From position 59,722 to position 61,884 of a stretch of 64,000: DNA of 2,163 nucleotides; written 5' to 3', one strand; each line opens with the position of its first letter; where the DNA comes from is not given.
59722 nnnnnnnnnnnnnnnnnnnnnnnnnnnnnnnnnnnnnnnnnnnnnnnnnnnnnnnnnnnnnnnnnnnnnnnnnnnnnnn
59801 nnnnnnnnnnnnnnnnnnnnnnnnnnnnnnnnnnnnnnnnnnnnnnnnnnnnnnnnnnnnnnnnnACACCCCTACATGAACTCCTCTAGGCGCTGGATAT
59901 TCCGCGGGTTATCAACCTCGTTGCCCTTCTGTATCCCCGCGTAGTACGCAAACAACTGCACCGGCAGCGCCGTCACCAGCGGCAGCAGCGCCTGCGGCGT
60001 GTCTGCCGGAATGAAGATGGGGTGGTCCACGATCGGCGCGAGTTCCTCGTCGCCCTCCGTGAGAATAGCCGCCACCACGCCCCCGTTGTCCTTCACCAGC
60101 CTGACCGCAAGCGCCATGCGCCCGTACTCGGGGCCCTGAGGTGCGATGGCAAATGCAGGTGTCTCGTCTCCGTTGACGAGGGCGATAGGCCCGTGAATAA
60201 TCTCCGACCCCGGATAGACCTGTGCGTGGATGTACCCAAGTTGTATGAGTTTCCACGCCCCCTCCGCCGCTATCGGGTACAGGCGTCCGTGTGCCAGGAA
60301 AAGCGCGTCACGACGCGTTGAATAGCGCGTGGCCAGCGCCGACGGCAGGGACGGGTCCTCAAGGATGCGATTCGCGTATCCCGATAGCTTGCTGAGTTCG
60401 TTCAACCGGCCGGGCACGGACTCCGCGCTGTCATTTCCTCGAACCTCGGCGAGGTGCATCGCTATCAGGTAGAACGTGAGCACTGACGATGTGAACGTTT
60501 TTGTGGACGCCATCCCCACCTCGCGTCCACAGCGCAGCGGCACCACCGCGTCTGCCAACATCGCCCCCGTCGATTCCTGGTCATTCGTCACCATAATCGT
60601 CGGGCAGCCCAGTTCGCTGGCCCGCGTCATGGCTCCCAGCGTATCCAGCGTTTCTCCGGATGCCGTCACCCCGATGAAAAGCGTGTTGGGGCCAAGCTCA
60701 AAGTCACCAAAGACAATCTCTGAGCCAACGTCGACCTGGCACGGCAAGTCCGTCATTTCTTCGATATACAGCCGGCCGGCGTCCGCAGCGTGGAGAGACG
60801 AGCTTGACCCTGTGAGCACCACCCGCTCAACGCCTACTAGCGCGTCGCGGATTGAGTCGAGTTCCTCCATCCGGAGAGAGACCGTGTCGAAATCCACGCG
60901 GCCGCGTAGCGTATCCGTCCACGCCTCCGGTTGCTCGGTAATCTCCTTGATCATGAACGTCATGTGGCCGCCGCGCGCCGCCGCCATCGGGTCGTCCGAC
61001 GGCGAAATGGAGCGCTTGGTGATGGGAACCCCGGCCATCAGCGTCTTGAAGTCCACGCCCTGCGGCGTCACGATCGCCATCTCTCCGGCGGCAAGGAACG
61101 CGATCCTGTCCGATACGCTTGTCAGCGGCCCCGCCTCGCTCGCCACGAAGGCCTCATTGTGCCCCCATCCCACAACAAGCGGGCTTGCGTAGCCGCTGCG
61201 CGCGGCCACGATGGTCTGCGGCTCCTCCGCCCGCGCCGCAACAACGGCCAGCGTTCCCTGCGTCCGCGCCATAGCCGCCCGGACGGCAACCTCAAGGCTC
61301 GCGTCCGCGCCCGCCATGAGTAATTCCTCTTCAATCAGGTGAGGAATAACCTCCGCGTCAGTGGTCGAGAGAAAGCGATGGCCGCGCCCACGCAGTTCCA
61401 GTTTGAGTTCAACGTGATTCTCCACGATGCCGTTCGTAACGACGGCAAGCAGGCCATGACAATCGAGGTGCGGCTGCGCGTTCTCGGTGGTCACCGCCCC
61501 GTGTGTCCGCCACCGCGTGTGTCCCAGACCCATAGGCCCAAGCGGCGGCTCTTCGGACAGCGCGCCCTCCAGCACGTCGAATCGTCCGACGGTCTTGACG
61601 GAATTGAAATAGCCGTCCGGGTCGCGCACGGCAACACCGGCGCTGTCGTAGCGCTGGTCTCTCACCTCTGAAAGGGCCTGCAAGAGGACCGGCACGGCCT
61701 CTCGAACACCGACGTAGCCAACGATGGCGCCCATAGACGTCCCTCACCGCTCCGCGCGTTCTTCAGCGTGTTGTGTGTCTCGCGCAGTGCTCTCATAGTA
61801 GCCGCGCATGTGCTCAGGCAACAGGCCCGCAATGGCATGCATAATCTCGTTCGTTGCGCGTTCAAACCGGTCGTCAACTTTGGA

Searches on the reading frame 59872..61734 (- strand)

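Call 47: search_protein_families(library=pfam, proteins=[window:59872-61734:-], max_evalue=0.001)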
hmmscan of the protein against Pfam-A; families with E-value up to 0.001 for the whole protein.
window:59872-61734:- (620 aa): 3 families
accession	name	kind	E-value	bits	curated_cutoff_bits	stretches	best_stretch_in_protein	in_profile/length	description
PF01380.27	SIS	-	2.9e-33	114.9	25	2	302-425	5-129/131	SIS domain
PF13522.11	GATase_6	-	2.3e-15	57.2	27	1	68-200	12-130/130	Glutamine amidotransferase domain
PF13537.11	GATase_7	-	8e-13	48.9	25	1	81-204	8-121/123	Glutamine amidotransferase domain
